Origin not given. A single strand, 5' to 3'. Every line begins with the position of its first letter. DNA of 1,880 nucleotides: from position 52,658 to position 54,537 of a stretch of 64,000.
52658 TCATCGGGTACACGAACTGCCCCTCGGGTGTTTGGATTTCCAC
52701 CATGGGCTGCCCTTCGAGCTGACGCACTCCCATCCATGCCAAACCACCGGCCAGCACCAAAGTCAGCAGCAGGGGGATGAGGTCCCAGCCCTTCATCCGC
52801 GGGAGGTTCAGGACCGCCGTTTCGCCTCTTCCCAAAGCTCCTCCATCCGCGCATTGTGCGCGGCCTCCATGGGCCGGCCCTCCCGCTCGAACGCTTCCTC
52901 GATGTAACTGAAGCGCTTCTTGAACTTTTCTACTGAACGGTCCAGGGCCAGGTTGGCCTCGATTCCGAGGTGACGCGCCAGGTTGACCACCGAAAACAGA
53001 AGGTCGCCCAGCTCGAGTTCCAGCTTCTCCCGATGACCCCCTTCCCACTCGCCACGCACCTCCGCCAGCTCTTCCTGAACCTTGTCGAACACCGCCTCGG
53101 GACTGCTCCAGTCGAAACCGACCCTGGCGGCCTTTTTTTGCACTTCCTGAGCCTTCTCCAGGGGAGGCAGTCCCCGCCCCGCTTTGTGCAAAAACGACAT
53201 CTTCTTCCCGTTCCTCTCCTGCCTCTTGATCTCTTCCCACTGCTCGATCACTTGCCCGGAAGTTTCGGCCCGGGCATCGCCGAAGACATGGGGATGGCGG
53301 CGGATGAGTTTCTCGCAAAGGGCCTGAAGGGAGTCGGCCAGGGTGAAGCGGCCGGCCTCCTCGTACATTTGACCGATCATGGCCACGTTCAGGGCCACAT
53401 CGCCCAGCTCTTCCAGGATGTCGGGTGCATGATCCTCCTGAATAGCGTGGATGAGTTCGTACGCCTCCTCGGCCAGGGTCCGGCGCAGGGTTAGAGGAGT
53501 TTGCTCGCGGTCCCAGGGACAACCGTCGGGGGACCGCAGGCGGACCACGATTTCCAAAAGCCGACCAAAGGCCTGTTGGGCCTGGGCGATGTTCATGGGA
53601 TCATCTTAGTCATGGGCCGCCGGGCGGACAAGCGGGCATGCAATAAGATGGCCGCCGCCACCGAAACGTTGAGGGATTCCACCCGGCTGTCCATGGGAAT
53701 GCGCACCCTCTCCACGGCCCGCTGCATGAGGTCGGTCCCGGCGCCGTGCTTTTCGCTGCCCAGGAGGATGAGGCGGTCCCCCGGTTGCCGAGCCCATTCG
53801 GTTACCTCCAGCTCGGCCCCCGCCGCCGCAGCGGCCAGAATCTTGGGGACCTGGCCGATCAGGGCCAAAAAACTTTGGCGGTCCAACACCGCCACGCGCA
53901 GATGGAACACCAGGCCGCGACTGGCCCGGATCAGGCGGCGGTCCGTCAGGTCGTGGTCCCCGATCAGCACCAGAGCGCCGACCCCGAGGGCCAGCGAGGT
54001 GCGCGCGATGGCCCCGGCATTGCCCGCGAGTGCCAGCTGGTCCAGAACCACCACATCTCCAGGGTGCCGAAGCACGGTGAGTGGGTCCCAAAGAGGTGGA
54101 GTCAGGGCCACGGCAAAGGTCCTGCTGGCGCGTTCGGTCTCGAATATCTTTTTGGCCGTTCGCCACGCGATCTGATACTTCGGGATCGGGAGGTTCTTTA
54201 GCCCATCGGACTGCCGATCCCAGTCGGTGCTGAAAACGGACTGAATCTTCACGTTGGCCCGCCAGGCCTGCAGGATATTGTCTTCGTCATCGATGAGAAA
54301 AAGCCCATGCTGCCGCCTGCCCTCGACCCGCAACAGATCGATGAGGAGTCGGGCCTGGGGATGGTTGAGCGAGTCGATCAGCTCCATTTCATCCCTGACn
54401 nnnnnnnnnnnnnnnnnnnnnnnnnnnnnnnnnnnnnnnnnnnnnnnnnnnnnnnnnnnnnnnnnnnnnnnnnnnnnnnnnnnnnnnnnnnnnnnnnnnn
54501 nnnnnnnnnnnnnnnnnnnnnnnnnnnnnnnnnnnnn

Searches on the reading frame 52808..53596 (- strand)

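Call 82: search_protein_families(library=pfam, proteins=[window:52808-53596:-], max_evalue=0.001)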
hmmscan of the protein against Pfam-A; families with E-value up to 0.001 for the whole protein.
window:52808-53596:- (262 aa): 2 families
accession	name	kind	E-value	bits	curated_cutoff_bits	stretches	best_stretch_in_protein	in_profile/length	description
PF03819.22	MazG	-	6.9e-33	113.2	22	2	32-105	1-74/74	MazG nucleotide pyrophosphohydrolase domain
PF01503.22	PRA-PH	-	2.9e-06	28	21.3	0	168-215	29-76/86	Phosphoribosyl-ATP pyrophosphohydrolase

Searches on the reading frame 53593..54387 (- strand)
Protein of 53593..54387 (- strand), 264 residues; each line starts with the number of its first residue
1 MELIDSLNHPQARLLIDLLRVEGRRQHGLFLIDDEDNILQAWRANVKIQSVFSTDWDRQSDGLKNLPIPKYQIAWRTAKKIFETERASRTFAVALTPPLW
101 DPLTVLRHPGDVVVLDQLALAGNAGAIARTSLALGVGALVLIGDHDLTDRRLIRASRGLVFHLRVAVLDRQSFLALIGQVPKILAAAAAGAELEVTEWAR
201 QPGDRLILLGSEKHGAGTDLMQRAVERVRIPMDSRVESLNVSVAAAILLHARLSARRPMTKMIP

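Call 82: search_protein_families(library=pfam, proteins=[window:53593-54387:-], max_evalue=0.001)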
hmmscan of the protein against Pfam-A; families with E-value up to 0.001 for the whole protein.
window:53593-54387:- (264 aa): 2 families
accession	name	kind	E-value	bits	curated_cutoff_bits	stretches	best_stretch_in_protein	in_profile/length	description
PF00588.24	SpoU_methylase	-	6.6e-26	91.5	29.7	1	112-250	3-142/142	SpoU rRNA Methylase family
PF04705.17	TSNR_N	-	4.9e-11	43.1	28.3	1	1-97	1-100/111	Thiostrepton-resistance methylase, N terminus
